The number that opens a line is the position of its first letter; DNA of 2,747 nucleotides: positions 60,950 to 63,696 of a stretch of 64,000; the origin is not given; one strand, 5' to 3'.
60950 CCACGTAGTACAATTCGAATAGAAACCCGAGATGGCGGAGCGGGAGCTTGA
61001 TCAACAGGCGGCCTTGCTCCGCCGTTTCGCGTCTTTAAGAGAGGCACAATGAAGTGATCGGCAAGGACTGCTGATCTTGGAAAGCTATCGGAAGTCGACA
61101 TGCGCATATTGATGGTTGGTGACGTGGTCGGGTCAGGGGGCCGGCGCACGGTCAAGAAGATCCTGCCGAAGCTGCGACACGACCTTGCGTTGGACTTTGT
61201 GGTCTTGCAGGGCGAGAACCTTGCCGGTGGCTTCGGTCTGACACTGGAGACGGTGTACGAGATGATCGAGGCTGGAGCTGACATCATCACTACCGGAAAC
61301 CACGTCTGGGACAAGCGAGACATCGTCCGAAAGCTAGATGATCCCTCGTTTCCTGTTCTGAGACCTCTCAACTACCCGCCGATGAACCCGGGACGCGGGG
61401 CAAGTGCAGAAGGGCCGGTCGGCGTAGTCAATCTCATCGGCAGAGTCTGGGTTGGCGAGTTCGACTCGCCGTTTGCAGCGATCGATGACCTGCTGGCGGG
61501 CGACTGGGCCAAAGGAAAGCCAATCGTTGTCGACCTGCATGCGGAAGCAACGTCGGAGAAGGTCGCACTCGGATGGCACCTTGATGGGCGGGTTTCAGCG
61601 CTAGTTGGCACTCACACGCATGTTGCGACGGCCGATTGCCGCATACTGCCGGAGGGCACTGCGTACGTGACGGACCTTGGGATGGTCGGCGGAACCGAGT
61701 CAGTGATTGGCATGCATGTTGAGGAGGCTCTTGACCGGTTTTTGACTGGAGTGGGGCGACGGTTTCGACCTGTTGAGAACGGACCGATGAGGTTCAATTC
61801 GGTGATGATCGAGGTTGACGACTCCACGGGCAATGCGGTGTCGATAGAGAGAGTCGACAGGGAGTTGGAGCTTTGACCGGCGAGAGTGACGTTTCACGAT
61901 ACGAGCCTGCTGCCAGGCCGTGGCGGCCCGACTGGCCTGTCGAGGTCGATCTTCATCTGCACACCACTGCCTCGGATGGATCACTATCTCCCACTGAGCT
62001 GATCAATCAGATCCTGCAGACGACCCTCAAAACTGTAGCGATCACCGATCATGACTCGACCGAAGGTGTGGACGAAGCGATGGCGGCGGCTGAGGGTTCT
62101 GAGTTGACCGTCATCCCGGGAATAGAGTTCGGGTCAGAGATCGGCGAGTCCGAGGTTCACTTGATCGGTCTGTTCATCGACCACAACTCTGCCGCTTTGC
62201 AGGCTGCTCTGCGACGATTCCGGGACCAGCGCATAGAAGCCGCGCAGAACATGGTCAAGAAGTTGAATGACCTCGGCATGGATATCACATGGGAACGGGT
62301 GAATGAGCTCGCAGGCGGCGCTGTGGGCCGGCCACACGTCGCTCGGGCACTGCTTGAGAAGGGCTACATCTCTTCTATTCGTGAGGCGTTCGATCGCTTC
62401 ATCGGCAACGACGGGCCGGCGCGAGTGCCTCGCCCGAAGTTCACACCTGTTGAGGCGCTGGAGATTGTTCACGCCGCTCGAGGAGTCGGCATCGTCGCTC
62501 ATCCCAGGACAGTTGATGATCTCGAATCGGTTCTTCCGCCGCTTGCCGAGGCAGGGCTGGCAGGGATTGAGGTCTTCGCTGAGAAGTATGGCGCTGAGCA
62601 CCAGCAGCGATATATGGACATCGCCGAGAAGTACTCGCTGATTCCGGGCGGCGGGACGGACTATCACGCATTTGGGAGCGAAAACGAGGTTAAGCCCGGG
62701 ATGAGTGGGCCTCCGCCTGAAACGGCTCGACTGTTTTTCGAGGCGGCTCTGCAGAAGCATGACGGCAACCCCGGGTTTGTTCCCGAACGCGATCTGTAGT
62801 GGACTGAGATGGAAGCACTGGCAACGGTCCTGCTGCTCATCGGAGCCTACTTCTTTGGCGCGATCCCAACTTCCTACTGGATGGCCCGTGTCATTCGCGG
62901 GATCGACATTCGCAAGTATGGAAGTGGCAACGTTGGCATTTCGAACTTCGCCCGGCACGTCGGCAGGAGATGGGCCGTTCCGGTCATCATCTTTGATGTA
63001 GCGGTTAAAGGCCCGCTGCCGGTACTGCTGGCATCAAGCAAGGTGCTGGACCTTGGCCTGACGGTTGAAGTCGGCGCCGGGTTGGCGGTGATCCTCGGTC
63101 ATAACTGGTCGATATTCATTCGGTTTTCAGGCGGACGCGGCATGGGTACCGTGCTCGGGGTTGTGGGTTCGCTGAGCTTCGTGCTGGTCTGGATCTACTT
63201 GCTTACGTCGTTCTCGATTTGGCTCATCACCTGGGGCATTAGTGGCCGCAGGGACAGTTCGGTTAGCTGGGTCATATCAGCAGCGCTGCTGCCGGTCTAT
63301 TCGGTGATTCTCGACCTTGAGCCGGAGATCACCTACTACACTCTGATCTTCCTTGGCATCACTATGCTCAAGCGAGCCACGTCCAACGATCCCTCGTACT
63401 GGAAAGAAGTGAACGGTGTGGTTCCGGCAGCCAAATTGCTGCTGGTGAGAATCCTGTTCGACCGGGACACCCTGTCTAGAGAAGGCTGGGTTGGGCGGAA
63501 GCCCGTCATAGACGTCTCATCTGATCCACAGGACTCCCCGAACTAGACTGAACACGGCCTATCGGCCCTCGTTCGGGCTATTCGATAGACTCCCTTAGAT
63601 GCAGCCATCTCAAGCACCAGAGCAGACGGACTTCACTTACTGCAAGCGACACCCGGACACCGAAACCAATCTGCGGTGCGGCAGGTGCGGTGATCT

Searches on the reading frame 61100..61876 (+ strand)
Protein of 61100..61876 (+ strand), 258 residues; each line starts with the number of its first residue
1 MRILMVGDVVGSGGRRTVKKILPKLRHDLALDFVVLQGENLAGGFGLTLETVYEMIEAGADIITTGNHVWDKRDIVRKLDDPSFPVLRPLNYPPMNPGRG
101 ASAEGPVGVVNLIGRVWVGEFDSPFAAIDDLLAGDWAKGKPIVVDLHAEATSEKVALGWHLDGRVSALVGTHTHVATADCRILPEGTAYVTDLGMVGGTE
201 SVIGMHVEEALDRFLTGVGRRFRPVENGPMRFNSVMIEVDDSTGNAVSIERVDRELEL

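Call 26: search_protein_families(library=pfam, proteins=[window:61100-61876:+], max_evalue=0.001)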
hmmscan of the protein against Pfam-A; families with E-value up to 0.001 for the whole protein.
window:61100-61876:+ (258 aa): 2 families
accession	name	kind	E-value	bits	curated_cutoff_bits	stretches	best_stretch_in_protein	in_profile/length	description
PF13277.11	YmdB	-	5.6e-90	301.5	27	1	4-252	1-253/253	YmdB-like protein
PF00149.33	Metallophos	-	2.4e-08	35.1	21.5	1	1-175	1-190/191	Calcineurin-like phosphoesterase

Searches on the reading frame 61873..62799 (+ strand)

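Call 26: search_protein_families(library=pfam, proteins=[window:61873-62799:+], max_evalue=0.001)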
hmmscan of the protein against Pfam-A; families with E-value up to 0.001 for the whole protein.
window:61873-62799:+ (308 aa): 1 family
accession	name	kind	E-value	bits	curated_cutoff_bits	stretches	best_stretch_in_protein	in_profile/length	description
PF02811.25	PHP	-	5.2e-11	43.6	26.4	1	26-98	1-76/164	PHP domain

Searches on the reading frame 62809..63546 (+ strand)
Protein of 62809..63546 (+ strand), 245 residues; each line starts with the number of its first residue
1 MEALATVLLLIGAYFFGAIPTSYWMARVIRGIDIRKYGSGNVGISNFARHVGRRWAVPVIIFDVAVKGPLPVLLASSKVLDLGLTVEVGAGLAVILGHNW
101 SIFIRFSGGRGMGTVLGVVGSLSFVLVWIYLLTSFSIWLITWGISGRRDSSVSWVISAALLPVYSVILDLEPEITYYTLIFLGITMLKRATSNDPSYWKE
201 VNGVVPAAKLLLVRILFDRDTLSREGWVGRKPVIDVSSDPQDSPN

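Call 26: search_protein_families(library=pfam, proteins=[window:62809-63546:+], max_evalue=0.001)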
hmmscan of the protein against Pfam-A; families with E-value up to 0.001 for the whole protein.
window:62809-63546:+ (245 aa): 1 family
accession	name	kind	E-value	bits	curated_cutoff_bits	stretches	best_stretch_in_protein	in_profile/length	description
PF02660.20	G3P_acyltransf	-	4.2e-35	121.7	24.1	1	13-187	2-154/164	Glycerol-3-phosphate acyltransferase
